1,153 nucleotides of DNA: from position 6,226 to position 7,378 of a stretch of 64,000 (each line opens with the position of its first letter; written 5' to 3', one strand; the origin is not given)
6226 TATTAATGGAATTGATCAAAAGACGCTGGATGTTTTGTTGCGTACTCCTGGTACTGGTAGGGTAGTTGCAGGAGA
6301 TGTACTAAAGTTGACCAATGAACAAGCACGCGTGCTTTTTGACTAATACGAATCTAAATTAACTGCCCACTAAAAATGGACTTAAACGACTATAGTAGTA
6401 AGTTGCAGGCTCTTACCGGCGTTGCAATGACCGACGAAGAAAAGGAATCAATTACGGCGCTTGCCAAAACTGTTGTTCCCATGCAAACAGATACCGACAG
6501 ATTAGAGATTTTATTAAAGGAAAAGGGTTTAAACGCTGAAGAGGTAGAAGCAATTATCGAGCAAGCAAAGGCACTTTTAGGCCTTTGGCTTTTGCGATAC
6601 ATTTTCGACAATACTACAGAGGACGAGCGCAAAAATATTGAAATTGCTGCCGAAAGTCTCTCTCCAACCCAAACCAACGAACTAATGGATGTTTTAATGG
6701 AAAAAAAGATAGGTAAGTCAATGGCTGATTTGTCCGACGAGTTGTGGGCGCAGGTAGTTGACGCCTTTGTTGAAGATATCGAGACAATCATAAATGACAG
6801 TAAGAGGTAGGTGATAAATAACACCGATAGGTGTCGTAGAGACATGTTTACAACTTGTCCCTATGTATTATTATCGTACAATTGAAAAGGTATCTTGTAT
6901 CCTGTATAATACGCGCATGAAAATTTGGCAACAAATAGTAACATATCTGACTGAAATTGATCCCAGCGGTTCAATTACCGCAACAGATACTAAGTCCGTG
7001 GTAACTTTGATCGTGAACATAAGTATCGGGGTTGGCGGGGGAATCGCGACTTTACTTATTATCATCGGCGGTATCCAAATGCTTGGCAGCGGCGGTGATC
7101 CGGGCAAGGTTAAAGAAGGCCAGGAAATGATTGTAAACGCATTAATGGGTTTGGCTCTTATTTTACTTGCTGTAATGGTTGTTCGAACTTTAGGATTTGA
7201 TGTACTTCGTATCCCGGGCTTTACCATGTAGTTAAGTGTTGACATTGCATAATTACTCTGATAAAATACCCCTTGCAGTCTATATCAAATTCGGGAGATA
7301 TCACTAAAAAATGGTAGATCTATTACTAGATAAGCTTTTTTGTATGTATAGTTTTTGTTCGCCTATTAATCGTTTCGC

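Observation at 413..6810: Cassette of paralogous hydrophobic proteins interleaved with paralogous 103-aa helical proteins, ending in a 1098-aa effector-like protein plus an acidic partner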

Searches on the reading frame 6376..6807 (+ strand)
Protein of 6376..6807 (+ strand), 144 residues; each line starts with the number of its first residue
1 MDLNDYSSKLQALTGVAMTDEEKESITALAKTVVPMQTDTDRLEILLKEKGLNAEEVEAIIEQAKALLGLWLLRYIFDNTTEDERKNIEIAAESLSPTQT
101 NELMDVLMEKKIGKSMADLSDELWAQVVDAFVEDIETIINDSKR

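Call 6: search_protein_families(library=pfam, proteins=[window:6376-6807:+], max_evalue=1)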
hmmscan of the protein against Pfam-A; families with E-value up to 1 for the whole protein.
window:6376-6807:+ (144 aa): 6 families
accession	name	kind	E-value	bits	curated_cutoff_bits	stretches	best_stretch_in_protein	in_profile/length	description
PF10335.14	DUF294_C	-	0.0027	18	22.5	1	28-108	54-132/145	Putative nucleotidyltransferase substrate binding domain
PF02680.19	DUF211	-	0.032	14.9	22.1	1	14-66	18-70/89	Uncharacterized ArCR, COG1888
PF11791.14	Aconitase_B_N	-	0.044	14.2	25.8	1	82-115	6-39/153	Aconitate B N-terminal domain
PF02637.23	GatB_Yqey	-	0.077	13.3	27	1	84-125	29-71/148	GatB domain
PF09402.16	MSC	-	0.13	12.1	29.7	1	53-140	97-177/337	Man1-Src1p-C-terminal domain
PF04972.22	BON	-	0.31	11.8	27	0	13-33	35-55/69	BON domain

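Call 11: search_protein_families(library=ncbifam, proteins=[window:6376-6807:+], max_evalue=1)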
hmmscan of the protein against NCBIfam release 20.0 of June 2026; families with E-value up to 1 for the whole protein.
window:6376-6807:+ (144 aa): 1 family
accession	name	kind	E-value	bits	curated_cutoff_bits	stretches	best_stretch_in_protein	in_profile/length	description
NF003170.0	PRK04158.1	equivalog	0.0033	16.8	255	1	16-108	97-193/259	GTP-sensing pleiotropic transcriptional regulator CodY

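Call 26: search_protein_families(library=phrogs, proteins=[window:6376-6807:+], max_evalue=0.1)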
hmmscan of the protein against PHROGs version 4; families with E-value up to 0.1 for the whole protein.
window:6376-6807:+ (144 aa): 1 family
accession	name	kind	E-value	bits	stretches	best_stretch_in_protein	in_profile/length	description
phrog_11747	-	unknown function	0.066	13.4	1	53-96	175-215/290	-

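Call 44: search_solved_structures(query=A4, max_evalue=10)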
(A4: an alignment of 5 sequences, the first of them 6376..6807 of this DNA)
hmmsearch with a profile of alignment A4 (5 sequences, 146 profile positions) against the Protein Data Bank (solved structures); distinct sequences matched with E-value up to 10: 3.
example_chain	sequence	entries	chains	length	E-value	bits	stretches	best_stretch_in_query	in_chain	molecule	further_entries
6h9m_A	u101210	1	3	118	0.017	18.5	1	40-88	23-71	Coiled-coil domain-containing protein 90B, mitochondrial,General control protein GCN4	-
7zcv_A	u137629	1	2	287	0.21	15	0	35-104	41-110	Transcriptional regulator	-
7qep_S1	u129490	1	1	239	0.91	12.9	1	81-125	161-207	40S ribosomal protein S1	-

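Call 62: predict_structure(protein=window:6376-6807:+)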
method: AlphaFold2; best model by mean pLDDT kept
length: 144 residues; sequences in the alignment: 1
mean_pLDDT: 64.6   pTM: 0.53
mean pLDDT of the five models: 64.6, 56.2, 44.8, 44.6, 42.7
residues with pLDDT >= 90: 0; 70-90: 60; 50-70: 63; < 50: 21
segments of 3 or more residues with pLDDT < 50: 1-7, 138-144
pLDDT, mean of each block of 10 residues (from residue 1): 44 53 51 57 79 77 70 70 72 66 74 73 71 58 42
secondary structure, 60 per line:
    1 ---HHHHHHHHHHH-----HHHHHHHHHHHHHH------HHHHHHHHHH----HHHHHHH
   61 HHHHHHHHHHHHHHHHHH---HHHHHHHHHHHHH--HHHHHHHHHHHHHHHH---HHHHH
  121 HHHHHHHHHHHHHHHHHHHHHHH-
elements in order: H4-14 H20-33 H40-49 H54-78 H82-94 H97-112 H116-143

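Call 78: find_related_loci(query=A4, collection=genome_contigs, flank=10000)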
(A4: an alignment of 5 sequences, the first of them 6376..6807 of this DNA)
Query A4 (144 aa) in genome_contigs; peptide patterns used: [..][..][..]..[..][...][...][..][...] (x = any residue, [..] = any of these).
305 stretches matched a pattern; 1 encode a relative of the query (tblastn E <= 1e-3); 1 distinct loci.
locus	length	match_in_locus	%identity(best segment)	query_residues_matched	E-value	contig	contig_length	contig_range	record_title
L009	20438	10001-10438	38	1-144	6e-28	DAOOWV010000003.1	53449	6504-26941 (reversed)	MAG TPA_asm: Candidatus Dojkabacteria bacterium isolate AMR_MDS_2406 NODE_657_length_53449_cov_5.788647, whole genome sh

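Call 79: find_related_loci(query=A4, collection=metagenome_contigs, flank=10000)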
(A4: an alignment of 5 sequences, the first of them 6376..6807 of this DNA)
Query A4 (144 aa) in metagenome_contigs; peptide patterns used: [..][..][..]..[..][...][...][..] (x = any residue, [..] = any of these).
600 stretches matched a pattern, but none encodes a relative of the query by tblastn (E <= 1e-3).

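Call 81: search_protein_families(library=padloc, proteins=[window:6376-6807:+], max_evalue=0.1)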
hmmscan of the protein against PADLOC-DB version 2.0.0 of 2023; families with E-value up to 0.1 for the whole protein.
window:6376-6807:+ (144 aa): 1 family
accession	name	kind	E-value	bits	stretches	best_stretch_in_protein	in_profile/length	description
PDLC02182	Drt5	-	0.0021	15.5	1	80-136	166-221/370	-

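Call 98: find_related_loci(query=A4, collection=viral_contigs, flank=10000)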
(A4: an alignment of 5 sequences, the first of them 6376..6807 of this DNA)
Query A4 (144 aa) in viral_contigs; peptide patterns used: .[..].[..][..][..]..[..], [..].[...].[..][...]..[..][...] (x = any residue, [..] = any of these).
600 stretches matched a pattern, but none encodes a relative of the query by tblastn (E <= 1e-3).

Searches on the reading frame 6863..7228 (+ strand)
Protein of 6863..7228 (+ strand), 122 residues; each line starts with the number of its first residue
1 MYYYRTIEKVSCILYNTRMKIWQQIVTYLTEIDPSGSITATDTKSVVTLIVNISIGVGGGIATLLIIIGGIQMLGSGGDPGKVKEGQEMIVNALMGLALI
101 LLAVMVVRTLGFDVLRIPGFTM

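Call 6: search_protein_families(library=pfam, proteins=[window:6863-7228:+], max_evalue=1)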
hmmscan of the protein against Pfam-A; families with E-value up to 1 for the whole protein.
window:6863-7228:+ (122 aa): 2 families
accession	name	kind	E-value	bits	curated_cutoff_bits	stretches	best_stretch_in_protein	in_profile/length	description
PF18895.5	T4SS_pilin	-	4.1e-09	36.8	26.6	1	46-109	12-70/71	Type IV secretion system pilin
PF04956.18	TrbC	-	0.057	14.1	27.9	1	41-109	35-97/98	TrbC/VIRB2 pilin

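Call 11: search_protein_families(library=ncbifam, proteins=[window:6863-7228:+], max_evalue=1)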
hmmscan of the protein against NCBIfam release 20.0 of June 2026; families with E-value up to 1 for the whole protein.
window:6863-7228:+ (122 aa): 1 family
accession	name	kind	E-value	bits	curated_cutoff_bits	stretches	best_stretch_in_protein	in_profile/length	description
NF045849.1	ICE_MMCAP2_0565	equivalog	0.0082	15.8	40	1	40-106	6-72/80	Mbov_0395 family pilin-like conjugal transfer protein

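Call 26: search_protein_families(library=phrogs, proteins=[window:6863-7228:+], max_evalue=0.1)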
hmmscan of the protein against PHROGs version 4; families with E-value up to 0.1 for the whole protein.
window:6863-7228:+ (122 aa): 0 families
